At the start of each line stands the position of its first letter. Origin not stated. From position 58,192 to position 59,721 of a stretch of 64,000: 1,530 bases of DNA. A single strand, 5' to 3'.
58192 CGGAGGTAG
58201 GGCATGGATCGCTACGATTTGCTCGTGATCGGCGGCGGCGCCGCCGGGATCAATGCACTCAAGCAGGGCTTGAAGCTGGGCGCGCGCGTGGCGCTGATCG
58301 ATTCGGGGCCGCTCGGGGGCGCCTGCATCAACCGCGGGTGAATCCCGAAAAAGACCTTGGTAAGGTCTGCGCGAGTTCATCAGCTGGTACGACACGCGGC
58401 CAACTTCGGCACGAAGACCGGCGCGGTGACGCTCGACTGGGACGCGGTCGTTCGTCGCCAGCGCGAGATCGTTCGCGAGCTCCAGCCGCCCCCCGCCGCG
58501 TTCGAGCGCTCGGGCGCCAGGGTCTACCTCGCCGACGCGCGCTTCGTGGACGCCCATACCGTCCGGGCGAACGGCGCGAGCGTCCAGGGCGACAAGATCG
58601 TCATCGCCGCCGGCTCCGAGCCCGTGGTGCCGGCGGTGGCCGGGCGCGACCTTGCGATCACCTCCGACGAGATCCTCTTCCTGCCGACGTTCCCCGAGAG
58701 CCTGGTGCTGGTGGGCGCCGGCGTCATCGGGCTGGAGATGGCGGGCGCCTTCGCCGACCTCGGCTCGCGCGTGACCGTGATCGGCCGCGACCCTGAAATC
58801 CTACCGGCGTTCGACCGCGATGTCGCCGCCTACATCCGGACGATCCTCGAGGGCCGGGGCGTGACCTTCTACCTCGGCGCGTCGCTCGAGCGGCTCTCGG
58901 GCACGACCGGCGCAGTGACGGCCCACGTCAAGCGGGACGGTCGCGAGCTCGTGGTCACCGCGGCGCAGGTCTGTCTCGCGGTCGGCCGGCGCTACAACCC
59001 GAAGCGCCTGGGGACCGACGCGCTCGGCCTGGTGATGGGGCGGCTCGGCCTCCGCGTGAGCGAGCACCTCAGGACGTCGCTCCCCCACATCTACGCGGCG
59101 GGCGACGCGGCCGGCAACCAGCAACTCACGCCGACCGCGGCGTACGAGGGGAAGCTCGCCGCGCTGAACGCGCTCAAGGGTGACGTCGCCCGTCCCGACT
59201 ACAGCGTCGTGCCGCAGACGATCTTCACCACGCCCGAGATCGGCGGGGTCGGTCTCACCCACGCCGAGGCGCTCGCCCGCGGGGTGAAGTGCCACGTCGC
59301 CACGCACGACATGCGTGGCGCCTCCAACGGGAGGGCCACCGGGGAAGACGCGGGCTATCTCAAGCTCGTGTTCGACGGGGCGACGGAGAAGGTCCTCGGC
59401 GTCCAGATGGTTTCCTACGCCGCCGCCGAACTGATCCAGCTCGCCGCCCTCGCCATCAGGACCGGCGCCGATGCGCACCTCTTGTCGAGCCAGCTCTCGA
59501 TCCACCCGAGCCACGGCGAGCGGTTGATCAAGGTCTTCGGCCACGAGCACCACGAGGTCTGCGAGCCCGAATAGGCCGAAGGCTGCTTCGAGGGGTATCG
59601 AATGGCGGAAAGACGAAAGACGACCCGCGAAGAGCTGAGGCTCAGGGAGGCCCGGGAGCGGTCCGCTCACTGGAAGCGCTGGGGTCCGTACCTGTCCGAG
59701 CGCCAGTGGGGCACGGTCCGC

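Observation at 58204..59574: Flavoprotein disulfide reductase with UGA at the FAD-proximal active-site Cys (candidate CxxxxU selenoprotein)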

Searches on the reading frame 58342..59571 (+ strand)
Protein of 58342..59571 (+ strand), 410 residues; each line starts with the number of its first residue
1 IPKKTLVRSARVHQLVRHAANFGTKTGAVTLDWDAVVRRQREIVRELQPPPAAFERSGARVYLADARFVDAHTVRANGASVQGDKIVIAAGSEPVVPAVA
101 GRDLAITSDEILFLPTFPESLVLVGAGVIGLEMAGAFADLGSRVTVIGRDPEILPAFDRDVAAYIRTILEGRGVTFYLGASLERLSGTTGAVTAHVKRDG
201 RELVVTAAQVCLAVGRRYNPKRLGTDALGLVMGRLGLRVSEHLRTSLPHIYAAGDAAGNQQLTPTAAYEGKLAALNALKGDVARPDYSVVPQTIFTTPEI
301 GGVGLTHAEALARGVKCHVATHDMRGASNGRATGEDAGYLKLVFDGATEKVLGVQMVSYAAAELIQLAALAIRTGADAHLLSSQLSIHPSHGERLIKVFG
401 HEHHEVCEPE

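Call 77: search_protein_representatives(protein=window:58342-59571:+)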
Query: 410 residues. Proteins with E-value up to 0.001 (for the whole library): 32580; up to 1e-10: 14390; up to 1e-30: 3403. The best 150 are listed.
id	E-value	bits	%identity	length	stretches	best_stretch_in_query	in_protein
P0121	2.8e-156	537.0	64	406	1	6-408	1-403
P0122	6.2e-122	424.0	70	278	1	133-408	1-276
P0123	6.8e-105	367.9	69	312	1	6-246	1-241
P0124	4.9e-93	328.8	81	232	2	216-373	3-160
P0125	3.9e-92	325.9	76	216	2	74-256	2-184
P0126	3.5e-85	303.0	69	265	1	6-210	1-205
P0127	1.2e-79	284.8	70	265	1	1-198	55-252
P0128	1.5e-69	251.6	53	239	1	13-254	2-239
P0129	1.0e-66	242.2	70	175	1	18-188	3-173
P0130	1.8e-66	241.4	37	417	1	6-397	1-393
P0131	4.4e-62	227.0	36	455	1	1-397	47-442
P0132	2.1e-61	224.8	33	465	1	1-401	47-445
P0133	2.8e-60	221.0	31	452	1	1-392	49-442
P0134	3.7e-60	220.6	33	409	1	6-402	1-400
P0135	4.1e-60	220.5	36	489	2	1-369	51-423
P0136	4.7e-60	220.3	36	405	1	14-393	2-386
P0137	7.5e-60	219.6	34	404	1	12-396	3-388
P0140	1.3e-57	212.2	36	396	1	21-394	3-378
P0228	1.1e-50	189.4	32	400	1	7-390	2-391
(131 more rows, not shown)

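Call 79: find_encoding_contigs(protein=P0134, flank=6000, max_places=4)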
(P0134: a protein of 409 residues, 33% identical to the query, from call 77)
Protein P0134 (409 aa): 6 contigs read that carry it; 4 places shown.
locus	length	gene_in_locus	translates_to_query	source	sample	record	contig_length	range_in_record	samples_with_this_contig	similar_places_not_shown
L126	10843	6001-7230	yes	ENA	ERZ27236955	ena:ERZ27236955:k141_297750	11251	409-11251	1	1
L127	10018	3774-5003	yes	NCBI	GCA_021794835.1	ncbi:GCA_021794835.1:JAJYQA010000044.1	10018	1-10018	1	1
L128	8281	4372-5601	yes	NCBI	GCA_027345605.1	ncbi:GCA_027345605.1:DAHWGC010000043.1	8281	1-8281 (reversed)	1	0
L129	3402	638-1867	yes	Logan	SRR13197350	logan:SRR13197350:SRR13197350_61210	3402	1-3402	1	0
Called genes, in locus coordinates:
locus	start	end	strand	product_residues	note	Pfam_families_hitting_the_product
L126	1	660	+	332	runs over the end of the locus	PF01758:SBF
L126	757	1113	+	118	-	-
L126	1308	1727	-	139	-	PF01548:DEDD_Tnp_IS110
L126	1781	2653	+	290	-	PF00582:Usp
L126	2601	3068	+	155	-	PF06953:ArsD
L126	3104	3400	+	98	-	PF01521:Fe-S_biosyn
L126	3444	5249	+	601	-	PF00142:Fer4_NifH (faint), PF00448:SRP54 (faint), PF01656:CbiA, PF02374:ArsA_ATPase, PF13614:AAA_31, PF01656:CbiA (weak), PF02374:ArsA_ATPase, PF13614:AAA_31, +6 more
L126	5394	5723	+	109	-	PF02694:UPF0060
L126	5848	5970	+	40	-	PF07992:Pyr_redox_2 (weak), PF12831:FAD_oxidored (weak)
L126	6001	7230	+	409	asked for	PF07992:Pyr_redox_2, PF13738:Pyr_redox_3, PF00070:Pyr_redox, PF02852:Pyr_redox_dim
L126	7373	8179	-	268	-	PF03239:FTR1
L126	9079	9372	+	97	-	PF13711:DUF4160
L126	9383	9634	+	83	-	PF10387:DUF2442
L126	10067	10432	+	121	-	PF01740:STAS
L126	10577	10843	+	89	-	?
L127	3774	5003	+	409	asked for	PF07992:Pyr_redox_2, PF13738:Pyr_redox_3, PF00070:Pyr_redox, PF02852:Pyr_redox_dim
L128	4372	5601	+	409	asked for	PF07992:Pyr_redox_2, PF13738:Pyr_redox_3, PF00070:Pyr_redox, PF02852:Pyr_redox_dim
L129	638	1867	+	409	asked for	PF07992:Pyr_redox_2, PF13738:Pyr_redox_3, PF00070:Pyr_redox, PF02852:Pyr_redox_dim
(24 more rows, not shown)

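Call 80: find_encoding_contigs(protein=P0130, flank=6000, max_places=4)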
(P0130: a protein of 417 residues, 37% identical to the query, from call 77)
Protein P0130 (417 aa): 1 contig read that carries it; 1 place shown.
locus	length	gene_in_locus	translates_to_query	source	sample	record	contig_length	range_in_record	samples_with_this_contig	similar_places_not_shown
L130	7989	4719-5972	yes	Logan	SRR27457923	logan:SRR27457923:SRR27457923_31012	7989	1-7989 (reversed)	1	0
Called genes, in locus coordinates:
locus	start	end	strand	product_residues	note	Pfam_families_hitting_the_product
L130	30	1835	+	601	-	PF02874:ATP-synt_ab_N, PF16886:ATP-synt_ab_Xtn, PF00006:ATP-synt_ab, PF22919:ATP-synt_VA_C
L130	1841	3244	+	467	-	PF02874:ATP-synt_ab_N (weak), PF00006:ATP-synt_ab, PF22919:ATP-synt_VA_C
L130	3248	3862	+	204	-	PF01813:ATP-synt_D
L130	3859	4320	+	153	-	PF00582:Usp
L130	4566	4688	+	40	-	PF07992:Pyr_redox_2 (weak), PF00890:FAD_binding_2 (weak), PF12831:FAD_oxidored (weak)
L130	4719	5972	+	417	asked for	PF07992:Pyr_redox_2, PF13738:Pyr_redox_3, PF00070:Pyr_redox, PF02852:Pyr_redox_dim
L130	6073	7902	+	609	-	PF19864:Radical_SAM_N2, PF04055:Radical_SAM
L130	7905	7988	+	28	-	?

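Call 83: list_cluster_members(proteins=[P0134, P0130, P0136, P0137, P0140, P0035, P0017, P0009])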
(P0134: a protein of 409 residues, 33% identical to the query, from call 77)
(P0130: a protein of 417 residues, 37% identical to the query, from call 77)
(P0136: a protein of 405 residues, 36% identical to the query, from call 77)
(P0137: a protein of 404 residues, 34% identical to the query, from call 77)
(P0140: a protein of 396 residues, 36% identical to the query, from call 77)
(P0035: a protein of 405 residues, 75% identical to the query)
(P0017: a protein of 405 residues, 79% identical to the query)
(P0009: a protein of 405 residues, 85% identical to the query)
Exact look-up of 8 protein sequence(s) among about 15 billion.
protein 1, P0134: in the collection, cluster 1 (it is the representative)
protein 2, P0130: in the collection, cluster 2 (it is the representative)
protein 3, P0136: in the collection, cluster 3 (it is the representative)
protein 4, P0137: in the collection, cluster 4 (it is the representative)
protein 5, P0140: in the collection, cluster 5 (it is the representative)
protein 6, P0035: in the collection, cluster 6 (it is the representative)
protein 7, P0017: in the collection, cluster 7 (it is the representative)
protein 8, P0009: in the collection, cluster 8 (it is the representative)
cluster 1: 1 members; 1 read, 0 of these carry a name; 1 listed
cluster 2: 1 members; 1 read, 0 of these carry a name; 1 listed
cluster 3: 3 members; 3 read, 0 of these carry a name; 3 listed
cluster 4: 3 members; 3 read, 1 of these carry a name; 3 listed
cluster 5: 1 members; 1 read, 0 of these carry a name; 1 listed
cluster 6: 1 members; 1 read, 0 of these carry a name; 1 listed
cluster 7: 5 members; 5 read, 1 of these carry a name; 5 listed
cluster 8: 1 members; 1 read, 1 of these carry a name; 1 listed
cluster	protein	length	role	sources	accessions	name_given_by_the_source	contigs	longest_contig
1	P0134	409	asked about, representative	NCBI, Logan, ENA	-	-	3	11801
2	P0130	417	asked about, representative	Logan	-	-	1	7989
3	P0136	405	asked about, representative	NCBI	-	-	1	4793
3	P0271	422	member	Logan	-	-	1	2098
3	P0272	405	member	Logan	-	-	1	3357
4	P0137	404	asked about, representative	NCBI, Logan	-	-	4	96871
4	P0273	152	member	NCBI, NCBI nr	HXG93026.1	MAG TPA: hypothetical protein VNN73_11760 [Blastocatellia bacterium] | hypothetical protein [Blastocatellia bacterium]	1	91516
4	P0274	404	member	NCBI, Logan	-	-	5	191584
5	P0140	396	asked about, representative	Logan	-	-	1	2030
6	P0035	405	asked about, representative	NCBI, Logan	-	-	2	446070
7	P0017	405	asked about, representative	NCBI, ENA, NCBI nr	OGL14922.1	MAG: hypothetical protein A3F92_11935 [Candidatus Rokubacteria bacterium ...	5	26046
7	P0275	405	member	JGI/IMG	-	-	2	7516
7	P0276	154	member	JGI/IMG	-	-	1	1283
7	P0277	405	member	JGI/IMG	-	-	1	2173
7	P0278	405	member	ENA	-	-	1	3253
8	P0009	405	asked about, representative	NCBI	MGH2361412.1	MAG: dihydrolipoyl dehydrogenase family protein [bacterium]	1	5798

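Call 84: find_encoding_contigs(protein=P0137, flank=10000, max_places=3)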
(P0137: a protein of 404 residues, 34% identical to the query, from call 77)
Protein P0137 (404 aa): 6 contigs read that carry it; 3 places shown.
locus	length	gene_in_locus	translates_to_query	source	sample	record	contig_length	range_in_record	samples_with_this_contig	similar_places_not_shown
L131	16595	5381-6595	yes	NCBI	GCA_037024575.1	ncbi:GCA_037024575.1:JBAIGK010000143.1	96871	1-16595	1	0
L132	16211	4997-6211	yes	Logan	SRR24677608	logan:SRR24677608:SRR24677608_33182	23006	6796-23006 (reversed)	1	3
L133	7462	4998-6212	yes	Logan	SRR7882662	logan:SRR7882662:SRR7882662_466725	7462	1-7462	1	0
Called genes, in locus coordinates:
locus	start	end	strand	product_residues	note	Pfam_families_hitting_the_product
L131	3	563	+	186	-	?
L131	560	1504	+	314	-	PF02411:MerT, PF19803:DUF6286 (faint), PF00403:HMA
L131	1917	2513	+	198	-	PF18423:zf_CopZ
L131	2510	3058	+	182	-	PF08534:Redoxin, PF00578:AhpC-TSA, PF00085:Thioredoxin (weak)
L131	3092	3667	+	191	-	PF01418:HTH_6 (faint)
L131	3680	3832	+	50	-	-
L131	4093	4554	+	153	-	PF07274:DUF1440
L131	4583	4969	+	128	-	-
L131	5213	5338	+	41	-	PF00890:FAD_binding_2 (weak), PF01266:DAO (weak), PF07992:Pyr_redox_2 (weak), PF12831:FAD_oxidored (weak)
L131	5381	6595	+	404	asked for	PF07992:Pyr_redox_2, PF13738:Pyr_redox_3, PF00070:Pyr_redox, PF02852:Pyr_redox_dim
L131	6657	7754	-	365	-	PF00208:ELFV_dehydrog (weak), PF03447:NAD_binding_3, PF00742:Homoserine_dh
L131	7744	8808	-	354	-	-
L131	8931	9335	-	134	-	PF03061:4HBT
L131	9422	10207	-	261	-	PF02900:LigB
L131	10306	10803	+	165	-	-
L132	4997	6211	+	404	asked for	PF07992:Pyr_redox_2, PF13738:Pyr_redox_3, PF00070:Pyr_redox, PF02852:Pyr_redox_dim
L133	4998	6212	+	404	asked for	PF07992:Pyr_redox_2, PF13738:Pyr_redox_3, PF00070:Pyr_redox, PF02852:Pyr_redox_dim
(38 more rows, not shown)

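Call 85: find_encoding_contigs(protein=P0228, flank=5000, max_places=3)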
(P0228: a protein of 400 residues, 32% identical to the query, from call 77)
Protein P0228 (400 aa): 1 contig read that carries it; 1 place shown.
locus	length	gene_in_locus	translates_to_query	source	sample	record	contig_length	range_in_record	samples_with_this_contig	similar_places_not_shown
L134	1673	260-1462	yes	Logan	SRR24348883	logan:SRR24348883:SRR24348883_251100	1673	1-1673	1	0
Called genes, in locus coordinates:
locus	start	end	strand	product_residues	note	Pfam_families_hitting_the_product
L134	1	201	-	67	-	?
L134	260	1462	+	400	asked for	PF07992:Pyr_redox_2, PF00070:Pyr_redox, PF02852:Pyr_redox_dim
